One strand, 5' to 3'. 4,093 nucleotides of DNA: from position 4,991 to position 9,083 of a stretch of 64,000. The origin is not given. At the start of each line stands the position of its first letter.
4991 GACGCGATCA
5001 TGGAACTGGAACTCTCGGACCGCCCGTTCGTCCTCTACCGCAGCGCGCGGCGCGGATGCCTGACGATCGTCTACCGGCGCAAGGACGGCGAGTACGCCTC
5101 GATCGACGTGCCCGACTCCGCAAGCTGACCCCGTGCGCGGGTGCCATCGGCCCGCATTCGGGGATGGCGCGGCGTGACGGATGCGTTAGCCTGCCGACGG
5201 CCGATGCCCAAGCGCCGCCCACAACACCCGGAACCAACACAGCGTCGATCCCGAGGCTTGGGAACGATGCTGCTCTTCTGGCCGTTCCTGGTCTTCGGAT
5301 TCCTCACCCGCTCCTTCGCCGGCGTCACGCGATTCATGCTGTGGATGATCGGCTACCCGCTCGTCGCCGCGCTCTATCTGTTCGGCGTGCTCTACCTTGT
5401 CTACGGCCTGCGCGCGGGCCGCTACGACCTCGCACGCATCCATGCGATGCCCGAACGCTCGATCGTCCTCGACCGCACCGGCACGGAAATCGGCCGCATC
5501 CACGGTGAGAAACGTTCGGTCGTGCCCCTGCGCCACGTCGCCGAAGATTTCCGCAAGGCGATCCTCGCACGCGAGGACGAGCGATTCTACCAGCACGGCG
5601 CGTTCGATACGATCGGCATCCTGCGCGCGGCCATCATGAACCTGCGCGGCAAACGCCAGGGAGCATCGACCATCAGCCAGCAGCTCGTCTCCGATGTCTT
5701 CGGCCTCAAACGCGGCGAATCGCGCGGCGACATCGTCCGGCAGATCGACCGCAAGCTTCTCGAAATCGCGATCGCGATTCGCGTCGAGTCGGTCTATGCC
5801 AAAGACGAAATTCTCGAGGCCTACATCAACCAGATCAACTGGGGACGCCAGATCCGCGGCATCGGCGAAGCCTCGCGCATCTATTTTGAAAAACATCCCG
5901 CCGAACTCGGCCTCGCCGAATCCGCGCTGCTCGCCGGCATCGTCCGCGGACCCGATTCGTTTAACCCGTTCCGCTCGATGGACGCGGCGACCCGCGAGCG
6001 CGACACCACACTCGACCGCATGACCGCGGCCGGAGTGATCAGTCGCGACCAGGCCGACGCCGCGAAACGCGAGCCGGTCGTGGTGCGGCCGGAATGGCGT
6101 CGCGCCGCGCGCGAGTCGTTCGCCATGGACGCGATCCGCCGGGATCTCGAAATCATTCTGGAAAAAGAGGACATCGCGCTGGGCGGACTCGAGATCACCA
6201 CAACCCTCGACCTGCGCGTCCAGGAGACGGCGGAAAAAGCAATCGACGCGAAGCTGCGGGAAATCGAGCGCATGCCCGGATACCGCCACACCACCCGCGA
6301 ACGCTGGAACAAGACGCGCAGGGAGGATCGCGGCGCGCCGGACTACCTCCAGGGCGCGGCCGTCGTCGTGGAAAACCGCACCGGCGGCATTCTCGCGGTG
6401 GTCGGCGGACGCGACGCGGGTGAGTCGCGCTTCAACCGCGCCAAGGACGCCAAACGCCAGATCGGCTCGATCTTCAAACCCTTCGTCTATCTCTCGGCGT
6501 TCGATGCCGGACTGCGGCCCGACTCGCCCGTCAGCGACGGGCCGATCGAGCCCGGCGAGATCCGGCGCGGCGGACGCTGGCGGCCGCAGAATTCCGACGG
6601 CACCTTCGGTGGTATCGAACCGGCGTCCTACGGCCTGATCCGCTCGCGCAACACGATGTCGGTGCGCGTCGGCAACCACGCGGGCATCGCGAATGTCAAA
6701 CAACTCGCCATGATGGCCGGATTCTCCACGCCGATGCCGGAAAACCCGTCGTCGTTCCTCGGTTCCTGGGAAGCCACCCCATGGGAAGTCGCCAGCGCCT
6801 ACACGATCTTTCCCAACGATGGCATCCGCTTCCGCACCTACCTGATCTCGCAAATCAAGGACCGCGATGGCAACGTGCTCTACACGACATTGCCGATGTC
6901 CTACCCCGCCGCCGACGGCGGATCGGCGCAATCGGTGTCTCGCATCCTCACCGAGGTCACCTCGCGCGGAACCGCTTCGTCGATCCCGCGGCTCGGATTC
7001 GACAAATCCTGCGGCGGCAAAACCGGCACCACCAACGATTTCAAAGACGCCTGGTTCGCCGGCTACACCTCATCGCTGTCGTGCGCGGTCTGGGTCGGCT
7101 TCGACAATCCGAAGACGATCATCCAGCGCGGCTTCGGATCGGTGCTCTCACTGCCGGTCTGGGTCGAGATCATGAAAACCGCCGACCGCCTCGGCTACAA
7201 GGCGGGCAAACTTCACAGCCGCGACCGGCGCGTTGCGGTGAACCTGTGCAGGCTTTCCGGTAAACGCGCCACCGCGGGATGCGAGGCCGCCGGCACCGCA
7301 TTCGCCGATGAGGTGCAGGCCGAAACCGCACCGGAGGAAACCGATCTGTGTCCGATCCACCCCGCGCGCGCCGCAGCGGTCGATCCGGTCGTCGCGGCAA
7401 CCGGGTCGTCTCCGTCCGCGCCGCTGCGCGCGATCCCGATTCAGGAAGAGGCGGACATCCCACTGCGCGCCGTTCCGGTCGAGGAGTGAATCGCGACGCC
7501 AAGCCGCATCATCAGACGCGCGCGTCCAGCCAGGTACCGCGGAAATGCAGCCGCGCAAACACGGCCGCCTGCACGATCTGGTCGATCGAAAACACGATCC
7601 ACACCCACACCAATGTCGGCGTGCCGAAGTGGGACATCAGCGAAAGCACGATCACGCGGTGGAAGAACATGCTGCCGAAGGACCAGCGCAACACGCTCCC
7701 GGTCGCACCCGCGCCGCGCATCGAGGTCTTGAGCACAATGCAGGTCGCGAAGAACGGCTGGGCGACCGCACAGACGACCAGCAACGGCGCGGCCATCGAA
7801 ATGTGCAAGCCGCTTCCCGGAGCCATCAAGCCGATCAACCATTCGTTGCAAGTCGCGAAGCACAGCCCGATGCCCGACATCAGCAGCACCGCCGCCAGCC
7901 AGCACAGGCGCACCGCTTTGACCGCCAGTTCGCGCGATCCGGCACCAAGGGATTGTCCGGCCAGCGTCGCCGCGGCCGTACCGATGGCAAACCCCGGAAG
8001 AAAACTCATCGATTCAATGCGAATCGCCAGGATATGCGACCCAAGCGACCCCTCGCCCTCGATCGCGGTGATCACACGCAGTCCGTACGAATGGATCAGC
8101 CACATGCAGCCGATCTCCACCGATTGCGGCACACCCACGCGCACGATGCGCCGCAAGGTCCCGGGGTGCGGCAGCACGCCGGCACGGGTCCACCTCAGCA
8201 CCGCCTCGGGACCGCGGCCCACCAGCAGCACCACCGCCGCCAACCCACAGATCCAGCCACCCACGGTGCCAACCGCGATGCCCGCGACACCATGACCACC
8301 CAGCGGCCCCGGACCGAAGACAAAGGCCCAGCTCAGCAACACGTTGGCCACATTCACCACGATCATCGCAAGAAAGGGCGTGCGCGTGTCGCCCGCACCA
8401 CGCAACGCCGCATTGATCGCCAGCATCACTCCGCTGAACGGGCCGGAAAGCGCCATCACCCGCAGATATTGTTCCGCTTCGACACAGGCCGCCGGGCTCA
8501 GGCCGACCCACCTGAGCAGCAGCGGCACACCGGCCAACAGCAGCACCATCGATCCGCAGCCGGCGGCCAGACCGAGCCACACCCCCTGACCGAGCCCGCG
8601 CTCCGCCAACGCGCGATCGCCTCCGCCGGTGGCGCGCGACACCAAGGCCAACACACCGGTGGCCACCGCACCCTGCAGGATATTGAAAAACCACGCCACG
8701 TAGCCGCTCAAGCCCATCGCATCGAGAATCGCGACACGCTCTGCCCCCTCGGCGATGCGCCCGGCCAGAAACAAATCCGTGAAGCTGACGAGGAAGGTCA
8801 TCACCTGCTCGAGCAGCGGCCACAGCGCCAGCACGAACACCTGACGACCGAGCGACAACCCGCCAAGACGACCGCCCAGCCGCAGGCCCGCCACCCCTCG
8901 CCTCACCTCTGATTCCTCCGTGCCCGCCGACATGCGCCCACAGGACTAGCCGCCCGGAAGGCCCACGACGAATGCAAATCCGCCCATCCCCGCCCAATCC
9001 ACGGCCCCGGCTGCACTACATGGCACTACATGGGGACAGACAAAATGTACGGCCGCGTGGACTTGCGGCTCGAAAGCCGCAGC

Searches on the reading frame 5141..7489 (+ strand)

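Call 11: search_protein_families(library=pfam, proteins=[window:5141-7489:+], max_evalue=0.001)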
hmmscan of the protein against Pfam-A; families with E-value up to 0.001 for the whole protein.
window:5141-7489:+ (782 aa): 2 families
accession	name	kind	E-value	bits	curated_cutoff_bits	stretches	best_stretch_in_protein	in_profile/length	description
PF00912.28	Transgly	-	3.8e-53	180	27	1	114-294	2-177/178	Transglycosylase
PF00905.27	Transpeptidase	-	2e-22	80.2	22.1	1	405-658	1-282/299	Penicillin binding protein transpeptidase domain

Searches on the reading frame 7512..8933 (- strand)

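Call 11: search_protein_families(library=pfam, proteins=[window:7512-8933:-], max_evalue=0.001)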
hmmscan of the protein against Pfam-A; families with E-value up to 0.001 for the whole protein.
window:7512-8933:- (473 aa): 1 family
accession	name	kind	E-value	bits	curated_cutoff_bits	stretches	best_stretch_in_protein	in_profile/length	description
PF01554.23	MatE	-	1.2e-34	119.8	24.9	2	41-202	4-160/161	MatE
